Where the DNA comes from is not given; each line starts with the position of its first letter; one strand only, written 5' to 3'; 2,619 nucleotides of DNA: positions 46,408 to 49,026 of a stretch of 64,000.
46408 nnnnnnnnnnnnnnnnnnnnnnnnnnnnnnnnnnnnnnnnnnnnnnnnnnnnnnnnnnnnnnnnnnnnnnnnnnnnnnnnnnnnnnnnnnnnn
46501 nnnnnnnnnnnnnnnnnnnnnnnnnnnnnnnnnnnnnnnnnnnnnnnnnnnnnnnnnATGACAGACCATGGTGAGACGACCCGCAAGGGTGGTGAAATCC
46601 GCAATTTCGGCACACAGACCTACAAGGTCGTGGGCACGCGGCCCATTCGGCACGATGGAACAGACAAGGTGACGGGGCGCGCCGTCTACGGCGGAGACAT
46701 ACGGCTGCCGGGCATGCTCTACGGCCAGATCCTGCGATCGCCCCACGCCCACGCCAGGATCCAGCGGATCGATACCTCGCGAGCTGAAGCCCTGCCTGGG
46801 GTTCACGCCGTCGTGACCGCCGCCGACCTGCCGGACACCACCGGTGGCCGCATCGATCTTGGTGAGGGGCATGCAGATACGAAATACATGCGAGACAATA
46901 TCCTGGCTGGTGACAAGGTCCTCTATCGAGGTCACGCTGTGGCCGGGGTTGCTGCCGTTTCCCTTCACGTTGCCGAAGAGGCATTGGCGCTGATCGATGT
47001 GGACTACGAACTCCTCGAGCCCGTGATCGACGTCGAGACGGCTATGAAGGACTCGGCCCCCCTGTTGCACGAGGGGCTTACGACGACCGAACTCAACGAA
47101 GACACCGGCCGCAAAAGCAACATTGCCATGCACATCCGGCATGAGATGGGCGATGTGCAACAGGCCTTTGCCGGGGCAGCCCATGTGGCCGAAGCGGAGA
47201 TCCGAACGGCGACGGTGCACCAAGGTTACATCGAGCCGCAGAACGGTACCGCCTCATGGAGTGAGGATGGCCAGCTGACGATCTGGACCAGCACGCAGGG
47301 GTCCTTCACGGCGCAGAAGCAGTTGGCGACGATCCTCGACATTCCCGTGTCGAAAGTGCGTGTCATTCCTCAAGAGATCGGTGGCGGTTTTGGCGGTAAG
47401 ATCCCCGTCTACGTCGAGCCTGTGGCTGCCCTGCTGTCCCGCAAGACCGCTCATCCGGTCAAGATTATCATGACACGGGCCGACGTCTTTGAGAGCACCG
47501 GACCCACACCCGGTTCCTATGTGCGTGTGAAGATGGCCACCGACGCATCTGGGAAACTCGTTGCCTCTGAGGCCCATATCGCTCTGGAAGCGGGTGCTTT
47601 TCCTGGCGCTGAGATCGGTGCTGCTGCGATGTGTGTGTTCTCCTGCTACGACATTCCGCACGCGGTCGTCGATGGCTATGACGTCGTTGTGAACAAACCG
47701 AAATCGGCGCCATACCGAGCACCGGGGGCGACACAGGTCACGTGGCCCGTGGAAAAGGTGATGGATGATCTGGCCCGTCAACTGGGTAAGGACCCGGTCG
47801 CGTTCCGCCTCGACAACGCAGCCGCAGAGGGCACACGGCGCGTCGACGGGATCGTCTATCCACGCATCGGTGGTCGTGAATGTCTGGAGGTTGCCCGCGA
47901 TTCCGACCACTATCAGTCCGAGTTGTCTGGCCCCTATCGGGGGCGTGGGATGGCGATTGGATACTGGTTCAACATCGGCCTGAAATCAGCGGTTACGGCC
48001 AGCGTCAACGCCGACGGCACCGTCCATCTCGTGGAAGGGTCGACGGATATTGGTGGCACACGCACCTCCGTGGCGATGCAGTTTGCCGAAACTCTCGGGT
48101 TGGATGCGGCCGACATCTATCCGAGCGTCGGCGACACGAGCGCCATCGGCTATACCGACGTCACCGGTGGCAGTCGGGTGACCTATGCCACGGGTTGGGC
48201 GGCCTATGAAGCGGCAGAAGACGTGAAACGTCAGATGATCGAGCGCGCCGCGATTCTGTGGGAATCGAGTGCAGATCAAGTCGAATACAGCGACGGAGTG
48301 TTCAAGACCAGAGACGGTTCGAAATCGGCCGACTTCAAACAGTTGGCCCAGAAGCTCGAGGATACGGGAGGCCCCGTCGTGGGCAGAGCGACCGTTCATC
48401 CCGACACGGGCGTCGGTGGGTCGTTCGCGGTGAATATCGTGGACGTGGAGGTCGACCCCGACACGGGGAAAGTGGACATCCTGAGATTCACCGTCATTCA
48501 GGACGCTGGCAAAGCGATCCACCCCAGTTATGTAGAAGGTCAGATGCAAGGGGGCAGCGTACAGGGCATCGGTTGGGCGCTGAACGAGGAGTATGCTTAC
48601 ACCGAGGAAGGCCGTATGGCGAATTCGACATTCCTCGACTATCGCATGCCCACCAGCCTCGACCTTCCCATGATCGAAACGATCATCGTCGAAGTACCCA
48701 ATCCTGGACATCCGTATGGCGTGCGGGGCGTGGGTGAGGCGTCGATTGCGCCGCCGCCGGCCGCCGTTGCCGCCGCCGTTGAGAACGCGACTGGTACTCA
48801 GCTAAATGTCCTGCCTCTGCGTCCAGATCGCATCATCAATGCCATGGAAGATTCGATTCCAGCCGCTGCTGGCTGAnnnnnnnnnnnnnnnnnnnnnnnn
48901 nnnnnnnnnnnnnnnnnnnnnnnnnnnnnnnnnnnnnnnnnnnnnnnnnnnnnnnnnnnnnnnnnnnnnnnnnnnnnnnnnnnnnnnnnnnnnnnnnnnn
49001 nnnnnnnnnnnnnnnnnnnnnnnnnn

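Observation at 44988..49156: M-S-L molybdenum hydroxylase with non-CoxL active-site loop (APYRAPG) and an adjacent MoaD/CysO-like sulfur carrier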

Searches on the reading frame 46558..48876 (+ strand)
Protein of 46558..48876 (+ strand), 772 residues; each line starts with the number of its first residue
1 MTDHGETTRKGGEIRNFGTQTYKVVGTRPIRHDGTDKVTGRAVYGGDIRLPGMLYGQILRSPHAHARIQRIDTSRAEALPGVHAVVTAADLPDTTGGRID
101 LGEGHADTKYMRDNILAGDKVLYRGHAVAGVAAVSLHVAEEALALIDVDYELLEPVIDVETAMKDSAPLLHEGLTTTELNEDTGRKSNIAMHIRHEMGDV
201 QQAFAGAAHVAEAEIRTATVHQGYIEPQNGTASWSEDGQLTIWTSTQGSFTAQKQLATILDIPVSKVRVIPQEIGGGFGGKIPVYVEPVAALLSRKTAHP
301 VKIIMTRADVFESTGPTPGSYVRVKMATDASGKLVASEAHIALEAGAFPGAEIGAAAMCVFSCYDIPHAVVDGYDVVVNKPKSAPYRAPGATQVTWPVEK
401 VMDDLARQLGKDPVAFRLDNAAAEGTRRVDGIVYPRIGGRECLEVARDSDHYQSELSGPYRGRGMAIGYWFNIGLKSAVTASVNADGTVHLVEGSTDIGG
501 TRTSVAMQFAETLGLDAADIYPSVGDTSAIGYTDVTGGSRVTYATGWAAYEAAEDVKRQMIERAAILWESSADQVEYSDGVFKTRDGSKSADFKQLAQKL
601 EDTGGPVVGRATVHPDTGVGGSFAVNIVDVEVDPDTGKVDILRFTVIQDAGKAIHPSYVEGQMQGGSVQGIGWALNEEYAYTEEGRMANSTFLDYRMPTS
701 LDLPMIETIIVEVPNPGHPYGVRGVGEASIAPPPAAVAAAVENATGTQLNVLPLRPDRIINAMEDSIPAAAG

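Call 3: search_protein_families(library=pfam, proteins=[window:46558-48876:+], max_evalue=0.01)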
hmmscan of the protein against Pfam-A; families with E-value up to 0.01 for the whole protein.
window:46558-48876:+ (772 aa): 3 families
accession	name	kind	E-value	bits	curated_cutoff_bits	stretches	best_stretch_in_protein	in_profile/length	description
PF02738.23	MoCoBD_1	-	1e-66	225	27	1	186-421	6-244/244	Molybdopterin cofactor-binding domain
PF20256.3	MoCoBD_2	-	6.5e-61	206.7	27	1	460-704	24-283/283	Molybdopterin cofactor-binding domain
PF01315.27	Ald_Xan_dh_C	-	1.9e-29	102.6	31.3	1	39-153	1-109/110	Aldehyde oxidase and xanthine dehydrogenase, a/b hammerhead domain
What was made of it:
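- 46558..48876 (+): L: molybdopterin-binding large subunit (772 aa) of a xanthine-oxidase-family hydroxylase, substrate unknown. Pfam Ald_Xan_dh_C, MoCoBD_1 and MoCoBD_2 (call 3).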

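Call 4: search_protein_families(library=ncbifam, proteins=[window:46558-48876:+], max_evalue=0.01)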
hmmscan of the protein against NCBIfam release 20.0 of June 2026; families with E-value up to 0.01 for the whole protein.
window:46558-48876:+ (772 aa): 13 families
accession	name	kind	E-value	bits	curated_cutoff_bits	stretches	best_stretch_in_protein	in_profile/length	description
TIGR03194.1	4hydrxCoA_A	equivalog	2.6e-139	465.9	994.55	1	32-762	4-745/746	4-hydroxybenzoyl-CoA reductase subunit alpha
NF043082.1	XdhA_XDHase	equivalog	6.1e-130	434.7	780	1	25-764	1-753/758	xanthine dehydrogenase subunit XdhA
NF007426.0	PRK09970.1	equivalog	7.5e-125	417.8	916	1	21-763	2-755/761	xanthine dehydrogenase molybdenum-binding subunit XdhA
NF041018.1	glyceraldDH_alpha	equivalog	4.5e-114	382.4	790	1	25-760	3-741/741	glyceraldehyde dehydrogenase subunit alpha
TIGR03196.1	pucD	equivalog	3.4e-106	356.4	783.65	1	28-761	5-758/763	xanthine dehydrogenase subunit D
NF040766.1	CODH_aero_grp5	exception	2.1e-92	310.6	950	3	22-421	2-395/785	aerobic carbon-monoxide dehydrogenase large subunit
TIGR03311.1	Se_dep_XDH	equivalog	1e-89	301.7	830.45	1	17-754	154-841/848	selenium-dependent xanthine dehydrogenase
TIGR02416.1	CO_dehy_Mo_lg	equivalog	3.8e-89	299.8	991.15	2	38-421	6-394/770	aerobic carbon-monoxide dehydrogenase large subunit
NF041671.1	peri_hyde_PaoC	equivalog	8.7e-85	285.6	1180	1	21-765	14-733/735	aldehyde oxidoreductase molybdenum-binding subunit PaoC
NF045668.1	pterin_aldehy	equivalog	8.4e-84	282.2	1100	1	20-763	170-904/905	molybdopterin-dependent aldehyde oxidoreductase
TIGR02965.1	xanthine_xdhB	equivalog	9.8e-74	248.9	849.5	2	30-429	5-383/758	xanthine dehydrogenase molybdopterin binding subunit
TIGR03313.1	Se_sel_red_Mo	hypoth_equivalog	2.1e-68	230.9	1101.9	3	481-764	665-950/951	molybdopterin-dependent oxidoreductase Mo/Fe-S-binding subunit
TIGR02969.1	mam_aldehyde_ox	subfamily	2.5e-35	121.3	1912.3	1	28-730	578-1265/1330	aldehyde oxidase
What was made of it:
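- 46558..48876 (+): Best NCBIfam hit is 4-HBCR alpha at 466 bits against a cut-off of 994.55; XdhA scores 435 against 780 (call 4).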

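Call 18: search_solved_structures(query=window:46558-48873:+, max_evalue=1e-20)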
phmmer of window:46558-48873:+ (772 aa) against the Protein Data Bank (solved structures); distinct sequences matched with E-value up to 1e-20: 42.
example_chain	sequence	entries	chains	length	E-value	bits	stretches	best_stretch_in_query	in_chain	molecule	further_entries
1rm6_A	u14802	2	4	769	5.6e-89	302.5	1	23-764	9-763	4-hydroxybenzoyl-CoA reductase alpha subunit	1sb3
8uem_A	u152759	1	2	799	2.6e-79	270.5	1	28-765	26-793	Carbon monoxide dehydrogenase (Large chain), CoxL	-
1n5w_B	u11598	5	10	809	5.9e-75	256.2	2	38-420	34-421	Carbon monoxide dehydrogenase large chain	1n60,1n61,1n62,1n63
1zxi_B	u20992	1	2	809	7.5e-75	255.8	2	38-420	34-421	Carbon monoxide dehydrogenase large chain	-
7dqx_A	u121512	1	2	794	6.8e-74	252.6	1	25-762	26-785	6-hydroxypseudooxynicotine dehydrogenase complex subunit gamma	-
1t3q_B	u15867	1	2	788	6.1e-63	216.4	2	23-421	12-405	quinoline 2-oxidoreductase large subunit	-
1ffu_B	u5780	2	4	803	2.9e-62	214.2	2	26-420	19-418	CUTL, MOLYBDOPROTEIN OF CARBON MONOXIDE DEHYDROGENASE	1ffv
5g5h_C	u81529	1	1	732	3.4e-56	194.1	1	22-765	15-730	Aldehyde oxidoreductase molybdenum-binding subunit PaoC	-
5g5g_C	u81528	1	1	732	4.6e-56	193.7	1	22-765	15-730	PUTATIVE XANTHINE DEHYDROGENASE YAGS FAD-BINDING SUBUNIT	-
4zoh_A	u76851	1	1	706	5.4e-56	193.4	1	112-759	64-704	Putative oxidoreductase molybdopterin-binding subunit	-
3hrd_A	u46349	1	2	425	6e-49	170.2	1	21-448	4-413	Nicotinate dehydrogenase large molybdopterin subunit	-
5y6q_C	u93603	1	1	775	2.9e-45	158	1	25-570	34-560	Aldehyde oxidase large subunit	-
3sr6_C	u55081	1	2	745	3.9e-45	157.6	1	28-731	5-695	Xanthine dehydrogenase/oxidase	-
1fiq_C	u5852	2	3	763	4.1e-45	157.5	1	28-731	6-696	XANTHINE OXIDASE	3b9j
3etr_C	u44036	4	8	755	4.1e-45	157.5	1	28-731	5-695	Xanthine dehydrogenase/oxidase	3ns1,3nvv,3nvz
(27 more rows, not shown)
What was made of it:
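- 46558..48876 (+): Best PDB hit is 1rm6_A at 302 bits (call 18).
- Closest known: 4-hydroxybenzoyl-CoA reductase HcrABC. Same: These are the nearest characterised relatives of L (302, 270 and 253 bits), with the same three-subunit architecture (call 18).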

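Call 40: find_homologous_proteins(query=window:46558-48873:+, max_evalue=1e-30)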
Query window:46558-48873:+ (772 aa): 8000 proteins with E <= 1e-30 among 8000 candidates; the best 120 are listed.
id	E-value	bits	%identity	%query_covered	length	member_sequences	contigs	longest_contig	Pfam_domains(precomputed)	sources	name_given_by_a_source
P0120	0.0e+0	1727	100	100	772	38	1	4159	PF02738.24,PF20256.4,PF01315.28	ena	-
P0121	0.0e+0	1517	88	99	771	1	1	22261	PF02738.24,PF20256.4,PF01315.28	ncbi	-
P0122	0.0e+0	1496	87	99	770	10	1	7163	PF02738.24,PF20256.4,PF01315.28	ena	-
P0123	0.0e+0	1488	86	99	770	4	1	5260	PF02738.24,PF20256.4,PF01315.28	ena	-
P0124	0.0e+0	1299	75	97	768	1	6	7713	PF02738.24,PF20256.4,PF01315.28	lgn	-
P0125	0.0e+0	1294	75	98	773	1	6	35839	PF02738.24,PF20256.4,PF01315.28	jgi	jgi:xanthine dehydrogenase molybdenum-binding subunit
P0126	0.0e+0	1288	75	97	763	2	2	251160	PF02738.24,PF20256.4,PF01315.28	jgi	jgi:CO/xanthine dehydrogenase Mo-binding subunit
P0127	0.0e+0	1287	75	98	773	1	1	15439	PF02738.24,PF20256.4,PF01315.28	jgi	jgi:xanthine dehydrogenase molybdenum-binding subunit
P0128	0.0e+0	1285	75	97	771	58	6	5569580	PF02738.24,PF20256.4,PF01315.28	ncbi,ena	-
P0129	0.0e+0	1280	74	97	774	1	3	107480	PF02738.24,PF20256.4,PF01315.28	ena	-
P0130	0.0e+0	1277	73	99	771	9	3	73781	PF02738.24,PF20256.4,PF01315.28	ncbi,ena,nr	ncbi:MAG TPA: oxidoreductase [Candidatus Latescibacteria bacterium]|nr:oxidoreductase [Candidatus La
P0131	0.0e+0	1275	73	99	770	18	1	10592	PF02738.24,PF20256.4,PF01315.28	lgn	-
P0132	0.0e+0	1275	73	99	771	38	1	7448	PF02738.24,PF20256.4,PF01315.28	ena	-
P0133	0.0e+0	1274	74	98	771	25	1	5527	PF02738.24,PF20256.4,PF01315.28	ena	-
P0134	0.0e+0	1261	73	98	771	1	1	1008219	PF02738.24,PF20256.4,PF01315.28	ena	-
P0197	0.0e+0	1171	69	97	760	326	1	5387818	PF02738.24,PF20256.4,PF01315.28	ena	-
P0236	0.0e+0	1136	66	96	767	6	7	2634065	PF02738.24,PF20256.4,PF01315.28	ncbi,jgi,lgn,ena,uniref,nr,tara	ncbi:MAG: 4-hydroxybenzoyl-CoA reductase subunit alpha [Candidatus Moanabacter tarae]|uniref:4-hydro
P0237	0.0e+0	1134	66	97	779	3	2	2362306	PF02738.24,PF20256.4,PF01315.28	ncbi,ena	-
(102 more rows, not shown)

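Call 41: find_encoding_contigs(protein=P0236, flank=10000, max_places=4)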
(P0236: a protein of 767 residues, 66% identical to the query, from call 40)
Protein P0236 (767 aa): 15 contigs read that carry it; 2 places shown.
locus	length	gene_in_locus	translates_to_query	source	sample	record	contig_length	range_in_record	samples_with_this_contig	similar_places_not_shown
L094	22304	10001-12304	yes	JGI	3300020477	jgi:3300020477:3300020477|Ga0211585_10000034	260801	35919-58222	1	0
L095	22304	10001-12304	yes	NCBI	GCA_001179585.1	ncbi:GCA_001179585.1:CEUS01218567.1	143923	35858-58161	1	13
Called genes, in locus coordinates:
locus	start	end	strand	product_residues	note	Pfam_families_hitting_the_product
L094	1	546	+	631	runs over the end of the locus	PF03717:PBP_dimer, PF00905:Transpeptidase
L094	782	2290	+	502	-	PF25077:DUF7800, PF09423:PhoD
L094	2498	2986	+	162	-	PF13590:DUF4136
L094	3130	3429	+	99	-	PF03992:ABM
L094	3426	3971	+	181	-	PF16798:DUF5069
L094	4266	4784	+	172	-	PF13302:Acetyltransf_3 (faint)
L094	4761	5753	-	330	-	PF08240:ADH_N, PF00107:ADH_zinc_N, PF13602:ADH_zinc_N_2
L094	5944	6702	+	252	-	PF05721:PhyH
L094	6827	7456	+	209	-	PF01380:SIS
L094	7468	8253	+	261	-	PF00793:DAHP_synth_1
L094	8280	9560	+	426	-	PF08240:ADH_N, PF00107:ADH_zinc_N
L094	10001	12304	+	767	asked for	PF01315:Ald_Xan_dh_C, PF02738:MoCoBD_1, PF20256:MoCoBD_2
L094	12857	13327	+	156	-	PF02464:CinA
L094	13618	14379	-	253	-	PF01073:3Beta_HSD (weak), PF01370:Epimerase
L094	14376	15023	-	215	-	PF01370:Epimerase (weak)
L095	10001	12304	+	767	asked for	PF01315:Ald_Xan_dh_C, PF02738:MoCoBD_1, PF20256:MoCoBD_2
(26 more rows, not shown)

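Call 42: find_encoding_contigs(protein=P0237, flank=6000, max_places=2)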
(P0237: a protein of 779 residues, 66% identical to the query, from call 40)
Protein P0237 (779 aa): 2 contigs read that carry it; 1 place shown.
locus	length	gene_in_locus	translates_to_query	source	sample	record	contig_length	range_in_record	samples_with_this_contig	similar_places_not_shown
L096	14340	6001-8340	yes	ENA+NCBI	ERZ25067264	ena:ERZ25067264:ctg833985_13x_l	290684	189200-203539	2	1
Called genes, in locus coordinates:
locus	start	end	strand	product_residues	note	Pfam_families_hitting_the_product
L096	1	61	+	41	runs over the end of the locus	PF07715:Plug (weak)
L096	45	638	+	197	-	-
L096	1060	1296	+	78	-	-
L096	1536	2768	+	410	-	PF08240:ADH_N (weak), PF00107:ADH_zinc_N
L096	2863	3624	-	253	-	PF13358:DDE_3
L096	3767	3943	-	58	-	PF13384:HTH_23 (weak)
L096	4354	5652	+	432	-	PF08125:Mannitol_dh_C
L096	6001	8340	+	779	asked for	PF01315:Ald_Xan_dh_C, PF02738:MoCoBD_1, PF20256:MoCoBD_2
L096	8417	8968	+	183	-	-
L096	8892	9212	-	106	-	-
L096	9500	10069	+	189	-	PF09970:DUF2204 (weak), PF19502:DUF6036 (weak)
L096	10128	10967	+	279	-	-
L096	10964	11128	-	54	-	-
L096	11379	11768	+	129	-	-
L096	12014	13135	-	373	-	PF13646:HEAT_2 (weak)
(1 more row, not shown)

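Call 43: find_encoding_contigs(protein=P0197, flank=6000, max_places=2)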
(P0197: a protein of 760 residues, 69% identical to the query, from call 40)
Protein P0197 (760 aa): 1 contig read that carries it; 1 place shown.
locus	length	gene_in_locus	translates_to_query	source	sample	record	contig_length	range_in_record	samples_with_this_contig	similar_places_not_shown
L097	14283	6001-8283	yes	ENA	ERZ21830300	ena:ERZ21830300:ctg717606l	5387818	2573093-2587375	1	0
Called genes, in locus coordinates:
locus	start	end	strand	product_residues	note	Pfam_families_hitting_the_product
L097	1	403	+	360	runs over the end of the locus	-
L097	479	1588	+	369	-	PF02746:MR_MLE_N, PF13378:MR_MLE_C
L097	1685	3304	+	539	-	PF01839:FG-GAP (faint), PF13517:FG-GAP_3, PF07593:UnbV_ASPIC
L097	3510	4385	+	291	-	PF00753:Lactamase_B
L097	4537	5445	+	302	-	PF00941:FAD_binding_5, PF03450:CO_deh_flav_C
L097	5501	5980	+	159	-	PF00111:Fer2, PF01799:Fer2_2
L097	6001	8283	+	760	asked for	PF01315:Ald_Xan_dh_C, PF02738:MoCoBD_1, PF20256:MoCoBD_2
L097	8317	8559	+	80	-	PF02597:ThiS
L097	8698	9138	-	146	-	PF00692:dUTPase, PF22769:DCD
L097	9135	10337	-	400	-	PF02706:Wzz, PF13807:GNVR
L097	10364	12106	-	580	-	PF02563:Poly_export, PF22461:SLBB_2 (faint), PF10531:SLBB (weak)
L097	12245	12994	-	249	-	PF01026:TatD_DNase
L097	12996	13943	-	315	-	PF01118:Semialdhyde_dh, PF22698:Semialdhyde_dhC_1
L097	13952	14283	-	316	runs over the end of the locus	PF00535:Glycos_transf_2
